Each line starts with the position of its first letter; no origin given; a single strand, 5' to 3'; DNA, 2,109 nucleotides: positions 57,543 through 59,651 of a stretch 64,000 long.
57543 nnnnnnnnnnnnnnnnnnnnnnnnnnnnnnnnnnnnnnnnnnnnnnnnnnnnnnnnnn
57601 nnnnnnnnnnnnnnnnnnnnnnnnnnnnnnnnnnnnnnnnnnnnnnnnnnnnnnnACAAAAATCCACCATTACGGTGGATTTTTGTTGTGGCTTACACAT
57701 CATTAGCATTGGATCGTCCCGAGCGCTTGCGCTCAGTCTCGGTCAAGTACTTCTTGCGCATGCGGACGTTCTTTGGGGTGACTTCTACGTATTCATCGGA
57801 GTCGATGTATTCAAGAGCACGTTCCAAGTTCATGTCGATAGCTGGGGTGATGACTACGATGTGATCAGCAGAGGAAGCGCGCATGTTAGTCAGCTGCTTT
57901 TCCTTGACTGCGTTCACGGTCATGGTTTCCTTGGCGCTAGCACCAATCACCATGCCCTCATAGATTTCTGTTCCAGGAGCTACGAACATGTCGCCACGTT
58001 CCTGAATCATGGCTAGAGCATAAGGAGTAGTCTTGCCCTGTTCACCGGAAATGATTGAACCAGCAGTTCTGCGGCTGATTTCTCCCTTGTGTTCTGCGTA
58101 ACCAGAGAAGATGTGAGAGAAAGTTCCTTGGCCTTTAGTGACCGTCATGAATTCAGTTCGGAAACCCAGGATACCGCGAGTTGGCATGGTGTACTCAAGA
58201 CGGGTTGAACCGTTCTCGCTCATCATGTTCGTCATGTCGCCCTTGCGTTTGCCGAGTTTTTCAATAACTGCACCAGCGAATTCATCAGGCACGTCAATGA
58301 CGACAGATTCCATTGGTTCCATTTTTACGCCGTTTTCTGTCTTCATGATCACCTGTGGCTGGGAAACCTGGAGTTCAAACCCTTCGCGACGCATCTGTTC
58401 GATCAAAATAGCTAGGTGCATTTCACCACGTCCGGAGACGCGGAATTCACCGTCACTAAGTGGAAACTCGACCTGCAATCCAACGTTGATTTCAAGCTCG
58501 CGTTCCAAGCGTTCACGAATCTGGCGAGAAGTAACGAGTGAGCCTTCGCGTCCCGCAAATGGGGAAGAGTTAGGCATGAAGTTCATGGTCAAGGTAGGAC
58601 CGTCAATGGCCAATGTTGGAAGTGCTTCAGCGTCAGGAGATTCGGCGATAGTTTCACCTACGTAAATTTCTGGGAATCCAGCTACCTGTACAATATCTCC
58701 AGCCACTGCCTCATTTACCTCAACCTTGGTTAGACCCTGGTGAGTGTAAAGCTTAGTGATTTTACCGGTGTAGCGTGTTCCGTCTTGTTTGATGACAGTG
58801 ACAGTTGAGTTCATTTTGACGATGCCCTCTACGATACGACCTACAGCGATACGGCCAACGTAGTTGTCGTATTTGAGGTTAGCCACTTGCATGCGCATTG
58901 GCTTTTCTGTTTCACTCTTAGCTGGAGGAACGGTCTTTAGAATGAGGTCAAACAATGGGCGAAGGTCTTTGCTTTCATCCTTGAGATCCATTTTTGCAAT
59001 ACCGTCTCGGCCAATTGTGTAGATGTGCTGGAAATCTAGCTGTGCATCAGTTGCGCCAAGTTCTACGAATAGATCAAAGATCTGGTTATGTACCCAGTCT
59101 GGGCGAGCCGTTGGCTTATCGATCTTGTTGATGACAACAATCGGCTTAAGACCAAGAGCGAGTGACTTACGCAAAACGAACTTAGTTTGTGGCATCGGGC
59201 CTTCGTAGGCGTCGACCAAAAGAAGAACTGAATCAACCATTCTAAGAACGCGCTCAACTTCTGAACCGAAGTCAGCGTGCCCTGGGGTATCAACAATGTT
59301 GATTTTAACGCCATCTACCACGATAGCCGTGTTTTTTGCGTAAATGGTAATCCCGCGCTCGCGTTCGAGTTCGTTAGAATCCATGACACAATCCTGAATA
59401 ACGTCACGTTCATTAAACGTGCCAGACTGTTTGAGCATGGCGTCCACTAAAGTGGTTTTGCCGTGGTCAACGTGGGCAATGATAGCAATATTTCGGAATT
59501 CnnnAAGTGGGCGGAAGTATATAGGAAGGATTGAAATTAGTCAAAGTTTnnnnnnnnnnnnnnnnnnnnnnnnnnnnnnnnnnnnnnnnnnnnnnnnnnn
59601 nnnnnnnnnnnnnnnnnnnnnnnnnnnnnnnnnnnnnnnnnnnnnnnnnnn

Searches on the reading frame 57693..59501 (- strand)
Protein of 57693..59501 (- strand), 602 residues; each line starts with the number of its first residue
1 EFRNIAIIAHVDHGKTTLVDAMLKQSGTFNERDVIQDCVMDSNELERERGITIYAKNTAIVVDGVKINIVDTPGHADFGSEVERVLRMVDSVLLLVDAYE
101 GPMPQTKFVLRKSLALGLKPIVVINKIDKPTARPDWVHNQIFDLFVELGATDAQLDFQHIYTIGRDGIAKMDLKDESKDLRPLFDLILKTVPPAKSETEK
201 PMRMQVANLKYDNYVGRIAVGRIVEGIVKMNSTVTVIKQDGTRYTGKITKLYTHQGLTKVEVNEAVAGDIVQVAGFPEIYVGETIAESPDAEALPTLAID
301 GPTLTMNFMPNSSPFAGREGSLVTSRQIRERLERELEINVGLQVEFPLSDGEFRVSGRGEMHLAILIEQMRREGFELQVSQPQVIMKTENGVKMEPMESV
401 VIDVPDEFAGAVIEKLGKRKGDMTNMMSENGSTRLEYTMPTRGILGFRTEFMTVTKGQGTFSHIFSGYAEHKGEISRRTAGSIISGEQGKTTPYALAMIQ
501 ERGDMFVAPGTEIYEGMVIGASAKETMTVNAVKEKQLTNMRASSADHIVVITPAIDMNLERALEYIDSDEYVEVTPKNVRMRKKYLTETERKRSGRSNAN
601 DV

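Call 69: search_protein_families(library=pfam, proteins=[window:57693-59501:-], max_evalue=0.001)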
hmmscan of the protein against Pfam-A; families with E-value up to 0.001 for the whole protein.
window:57693-59501:- (602 aa): 8 families
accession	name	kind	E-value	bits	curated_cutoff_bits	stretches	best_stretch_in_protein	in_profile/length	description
PF00009.33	GTP_EFTU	-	9.2e-51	172.5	26.5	1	2-191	3-186/188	Elongation factor Tu GTP binding domain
PF21018.2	BipA_C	-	5.1e-42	142.5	23.8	1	481-587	2-109/110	TypA/BipA C-terminal domain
PF00679.30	EFG_C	-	8.4e-25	87.1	27.9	1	393-477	2-87/89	Elongation factor G C-terminus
PF03144.31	GTP_EFTU_D2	-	3.5e-12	47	30.3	1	216-286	1-73/73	Elongation factor Tu domain 2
PF22042.2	EF-G_D2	-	1.2e-08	35.4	27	1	202-286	2-82/84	Elongation factor G domain 2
PF01926.29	MMR_HSR1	-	2.1e-05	25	21.9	1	5-126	2-113/113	50S ribosome-binding GTPase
PF14492.12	EFG_III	-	0.00052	20.5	27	0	326-378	19-72/75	Elongation Factor G, domain III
PF00735.24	Septin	-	0.00095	19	26.2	0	4-78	6-75/280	Septin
